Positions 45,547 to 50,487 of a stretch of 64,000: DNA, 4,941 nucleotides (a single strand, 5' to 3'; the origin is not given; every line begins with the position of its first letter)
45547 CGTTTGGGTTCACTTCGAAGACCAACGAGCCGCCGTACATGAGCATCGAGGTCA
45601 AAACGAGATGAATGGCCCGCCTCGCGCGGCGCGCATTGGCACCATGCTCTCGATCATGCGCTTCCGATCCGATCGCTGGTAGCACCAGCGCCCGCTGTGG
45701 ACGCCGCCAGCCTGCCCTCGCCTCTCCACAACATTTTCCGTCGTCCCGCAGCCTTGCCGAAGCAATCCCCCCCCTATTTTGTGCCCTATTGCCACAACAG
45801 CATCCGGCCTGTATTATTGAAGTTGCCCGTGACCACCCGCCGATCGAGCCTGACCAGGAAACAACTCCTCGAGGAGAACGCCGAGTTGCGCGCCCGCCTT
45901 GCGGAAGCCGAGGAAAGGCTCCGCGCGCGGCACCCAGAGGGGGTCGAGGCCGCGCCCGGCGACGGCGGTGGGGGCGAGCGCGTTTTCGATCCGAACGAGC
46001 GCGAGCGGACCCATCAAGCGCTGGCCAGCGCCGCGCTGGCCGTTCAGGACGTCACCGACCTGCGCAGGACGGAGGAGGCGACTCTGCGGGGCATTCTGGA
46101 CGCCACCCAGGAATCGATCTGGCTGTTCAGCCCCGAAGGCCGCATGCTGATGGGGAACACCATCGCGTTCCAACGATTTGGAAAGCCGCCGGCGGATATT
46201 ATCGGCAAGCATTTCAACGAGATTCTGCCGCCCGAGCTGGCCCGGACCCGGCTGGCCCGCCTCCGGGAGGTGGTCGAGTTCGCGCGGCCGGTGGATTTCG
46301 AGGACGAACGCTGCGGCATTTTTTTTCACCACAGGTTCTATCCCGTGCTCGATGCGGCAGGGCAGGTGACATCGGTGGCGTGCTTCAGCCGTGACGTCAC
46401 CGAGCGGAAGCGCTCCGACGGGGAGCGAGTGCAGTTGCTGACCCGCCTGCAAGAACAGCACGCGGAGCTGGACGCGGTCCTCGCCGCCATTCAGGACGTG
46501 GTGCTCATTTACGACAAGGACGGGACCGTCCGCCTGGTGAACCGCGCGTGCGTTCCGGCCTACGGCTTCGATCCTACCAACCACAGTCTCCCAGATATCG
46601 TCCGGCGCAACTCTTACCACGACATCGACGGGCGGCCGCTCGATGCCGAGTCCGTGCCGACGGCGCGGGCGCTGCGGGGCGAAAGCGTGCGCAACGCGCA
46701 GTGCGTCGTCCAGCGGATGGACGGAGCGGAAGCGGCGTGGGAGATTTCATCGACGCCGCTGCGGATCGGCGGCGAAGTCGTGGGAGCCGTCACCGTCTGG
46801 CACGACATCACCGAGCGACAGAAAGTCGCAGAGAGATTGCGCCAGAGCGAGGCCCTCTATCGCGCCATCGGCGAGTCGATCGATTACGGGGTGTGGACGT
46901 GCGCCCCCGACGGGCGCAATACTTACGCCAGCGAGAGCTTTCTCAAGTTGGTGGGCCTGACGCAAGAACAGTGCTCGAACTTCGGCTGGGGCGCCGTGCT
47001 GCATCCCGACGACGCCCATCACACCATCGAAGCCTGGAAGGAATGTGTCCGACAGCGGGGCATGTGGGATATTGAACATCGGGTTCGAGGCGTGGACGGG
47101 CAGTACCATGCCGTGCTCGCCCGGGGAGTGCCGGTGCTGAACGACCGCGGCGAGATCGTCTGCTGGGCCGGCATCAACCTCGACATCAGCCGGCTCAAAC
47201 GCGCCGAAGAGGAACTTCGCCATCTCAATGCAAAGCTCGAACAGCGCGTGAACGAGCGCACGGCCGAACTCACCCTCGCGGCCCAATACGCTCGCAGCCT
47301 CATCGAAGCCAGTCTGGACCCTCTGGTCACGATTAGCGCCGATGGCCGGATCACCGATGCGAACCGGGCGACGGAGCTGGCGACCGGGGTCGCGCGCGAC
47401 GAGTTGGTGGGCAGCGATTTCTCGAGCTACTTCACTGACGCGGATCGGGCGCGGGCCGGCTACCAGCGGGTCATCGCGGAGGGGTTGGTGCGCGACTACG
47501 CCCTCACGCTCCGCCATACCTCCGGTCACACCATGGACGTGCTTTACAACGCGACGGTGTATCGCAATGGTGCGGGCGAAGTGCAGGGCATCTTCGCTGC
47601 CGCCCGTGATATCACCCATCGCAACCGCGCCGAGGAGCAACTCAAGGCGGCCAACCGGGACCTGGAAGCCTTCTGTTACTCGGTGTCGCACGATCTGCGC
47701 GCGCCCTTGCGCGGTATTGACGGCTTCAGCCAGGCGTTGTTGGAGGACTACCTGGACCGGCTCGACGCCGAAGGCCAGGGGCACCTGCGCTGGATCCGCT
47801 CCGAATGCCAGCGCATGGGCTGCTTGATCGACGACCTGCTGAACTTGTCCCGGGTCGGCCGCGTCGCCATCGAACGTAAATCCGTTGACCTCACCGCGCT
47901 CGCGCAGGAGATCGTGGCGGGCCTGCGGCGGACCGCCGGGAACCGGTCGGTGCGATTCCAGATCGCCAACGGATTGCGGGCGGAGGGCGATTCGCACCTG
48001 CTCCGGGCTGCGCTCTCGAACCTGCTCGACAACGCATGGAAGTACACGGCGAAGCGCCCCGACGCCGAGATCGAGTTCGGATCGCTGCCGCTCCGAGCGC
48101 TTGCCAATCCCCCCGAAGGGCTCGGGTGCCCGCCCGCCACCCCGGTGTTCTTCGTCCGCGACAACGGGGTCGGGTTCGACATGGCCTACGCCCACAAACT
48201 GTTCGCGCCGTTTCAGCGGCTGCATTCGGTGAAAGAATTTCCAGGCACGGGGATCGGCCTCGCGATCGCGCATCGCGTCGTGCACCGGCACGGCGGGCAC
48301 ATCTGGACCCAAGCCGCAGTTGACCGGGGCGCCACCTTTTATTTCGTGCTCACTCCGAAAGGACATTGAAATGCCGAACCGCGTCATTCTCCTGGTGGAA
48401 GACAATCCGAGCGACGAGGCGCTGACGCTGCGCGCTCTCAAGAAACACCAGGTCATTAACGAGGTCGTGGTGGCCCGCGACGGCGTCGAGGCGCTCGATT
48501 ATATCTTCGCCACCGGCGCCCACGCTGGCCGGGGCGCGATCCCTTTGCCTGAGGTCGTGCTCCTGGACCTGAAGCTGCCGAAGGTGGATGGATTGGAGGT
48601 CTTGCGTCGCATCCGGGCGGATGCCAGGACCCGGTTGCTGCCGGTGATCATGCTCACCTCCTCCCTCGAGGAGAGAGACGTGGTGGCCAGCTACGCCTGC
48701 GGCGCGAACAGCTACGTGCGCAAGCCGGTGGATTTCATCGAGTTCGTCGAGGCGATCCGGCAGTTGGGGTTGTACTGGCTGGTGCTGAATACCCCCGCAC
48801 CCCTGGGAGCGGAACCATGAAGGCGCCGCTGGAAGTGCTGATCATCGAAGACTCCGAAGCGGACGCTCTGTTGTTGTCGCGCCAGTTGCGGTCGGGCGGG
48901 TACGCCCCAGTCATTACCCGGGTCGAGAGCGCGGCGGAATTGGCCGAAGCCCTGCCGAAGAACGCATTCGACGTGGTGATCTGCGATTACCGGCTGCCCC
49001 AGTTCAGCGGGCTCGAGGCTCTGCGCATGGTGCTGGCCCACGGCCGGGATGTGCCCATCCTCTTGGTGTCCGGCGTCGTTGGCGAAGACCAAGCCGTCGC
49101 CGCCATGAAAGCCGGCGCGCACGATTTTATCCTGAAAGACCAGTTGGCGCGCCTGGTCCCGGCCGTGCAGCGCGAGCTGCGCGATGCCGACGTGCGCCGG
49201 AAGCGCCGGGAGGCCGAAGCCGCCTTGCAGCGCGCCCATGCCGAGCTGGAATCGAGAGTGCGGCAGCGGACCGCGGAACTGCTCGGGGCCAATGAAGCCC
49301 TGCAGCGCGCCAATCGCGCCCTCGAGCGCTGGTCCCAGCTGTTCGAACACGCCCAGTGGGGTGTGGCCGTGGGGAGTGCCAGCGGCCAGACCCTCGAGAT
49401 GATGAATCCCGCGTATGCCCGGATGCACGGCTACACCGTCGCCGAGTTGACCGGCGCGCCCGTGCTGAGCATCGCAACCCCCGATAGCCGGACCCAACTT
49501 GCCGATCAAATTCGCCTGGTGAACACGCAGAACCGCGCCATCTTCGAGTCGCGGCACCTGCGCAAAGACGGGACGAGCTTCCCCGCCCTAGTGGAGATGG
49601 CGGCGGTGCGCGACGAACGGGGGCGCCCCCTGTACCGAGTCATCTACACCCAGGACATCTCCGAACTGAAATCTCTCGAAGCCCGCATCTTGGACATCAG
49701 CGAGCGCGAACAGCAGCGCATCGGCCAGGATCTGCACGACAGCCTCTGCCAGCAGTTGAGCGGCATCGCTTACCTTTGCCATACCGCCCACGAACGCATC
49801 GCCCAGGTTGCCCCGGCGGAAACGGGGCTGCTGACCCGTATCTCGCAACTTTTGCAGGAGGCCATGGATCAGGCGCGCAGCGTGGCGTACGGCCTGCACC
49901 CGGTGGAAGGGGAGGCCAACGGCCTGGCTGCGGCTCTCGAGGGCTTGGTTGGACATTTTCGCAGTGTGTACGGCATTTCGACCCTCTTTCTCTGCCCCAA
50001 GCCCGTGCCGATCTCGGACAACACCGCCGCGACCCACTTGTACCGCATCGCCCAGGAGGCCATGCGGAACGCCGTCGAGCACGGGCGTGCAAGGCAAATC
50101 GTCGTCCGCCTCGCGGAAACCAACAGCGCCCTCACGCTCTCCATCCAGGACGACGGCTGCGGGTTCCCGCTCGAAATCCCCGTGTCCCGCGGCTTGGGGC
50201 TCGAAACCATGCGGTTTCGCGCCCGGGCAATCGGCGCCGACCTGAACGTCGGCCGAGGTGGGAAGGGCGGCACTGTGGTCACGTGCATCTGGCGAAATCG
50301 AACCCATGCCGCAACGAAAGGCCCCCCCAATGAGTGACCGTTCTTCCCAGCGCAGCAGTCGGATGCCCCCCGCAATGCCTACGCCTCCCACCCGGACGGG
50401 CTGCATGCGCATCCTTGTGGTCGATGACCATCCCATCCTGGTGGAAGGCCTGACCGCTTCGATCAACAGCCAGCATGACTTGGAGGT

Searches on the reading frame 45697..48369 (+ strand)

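Call 51: search_protein_families(library=pfam, proteins=[window:45697-48369:+], max_evalue=0.0001)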
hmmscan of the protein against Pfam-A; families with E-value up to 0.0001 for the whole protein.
window:45697-48369:+ (890 aa): 8 families
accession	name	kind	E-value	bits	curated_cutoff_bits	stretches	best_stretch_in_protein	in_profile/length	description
PF08448.16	PAS_4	-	2.6e-47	160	23.1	4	134-239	1-110/110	PAS fold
PF00989.32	PAS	-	2.2e-32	111.9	22.6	2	533-639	4-113/113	PAS fold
PF13426.13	PAS_9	-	3.7e-29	101.5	27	2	542-640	3-102/103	PAS domain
PF08447.18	PAS_3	-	5.4e-22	78.3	25.6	1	409-494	2-89/89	PAS fold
PF02518.31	HATPase_c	-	1.8e-18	67.4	26.4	1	764-885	1-107/111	Histidine kinase-, DNA gyrase B-, and HSP90-like ATPase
PF13188.13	PAS_8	-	1.4e-13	50.7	21.8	0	533-581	4-49/65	PAS domain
PF00512.31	HisKA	-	7e-12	45.7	26.9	1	658-720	4-63/66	His Kinase A (phospho-acceptor) domain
PF24820.1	Diguanyl_cycl_sensor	-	5.9e-05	23.4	28.1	0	535-609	1-74/109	Diguanylate cyclase-like sensor domain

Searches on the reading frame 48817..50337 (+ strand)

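Call 51: search_protein_families(library=pfam, proteins=[window:48817-50337:+], max_evalue=0.0001)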
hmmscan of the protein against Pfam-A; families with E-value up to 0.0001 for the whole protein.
window:48817-50337:+ (506 aa): 8 families
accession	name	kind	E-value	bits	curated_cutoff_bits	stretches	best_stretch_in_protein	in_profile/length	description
PF00072.30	Response_reg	-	3.7e-20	72.6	30.2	1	7-116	1-109/111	Response regulator receiver domain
PF07730.19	HisKA_3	-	5e-11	43.4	24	1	298-363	1-66/68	Histidine kinase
PF02518.31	HATPase_c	-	8.7e-11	42.7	26.4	1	405-491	3-106/111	Histidine kinase-, DNA gyrase B-, and HSP90-like ATPase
PF13426.13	PAS_9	-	2.4e-10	41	27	1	189-283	10-103/103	PAS domain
PF08448.16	PAS_4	-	2.8e-09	37.6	23.1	1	176-285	1-109/110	PAS fold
PF08447.18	PAS_3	-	1.3e-07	32.2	25.6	1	196-273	4-84/89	PAS fold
PF00989.32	PAS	-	3.4e-06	27.5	22.6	1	171-275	2-107/113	PAS fold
PF13581.12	HATPase_c_2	-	7.1e-05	23.3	27.4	1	411-454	35-83/127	Histidine kinase-like ATPase domain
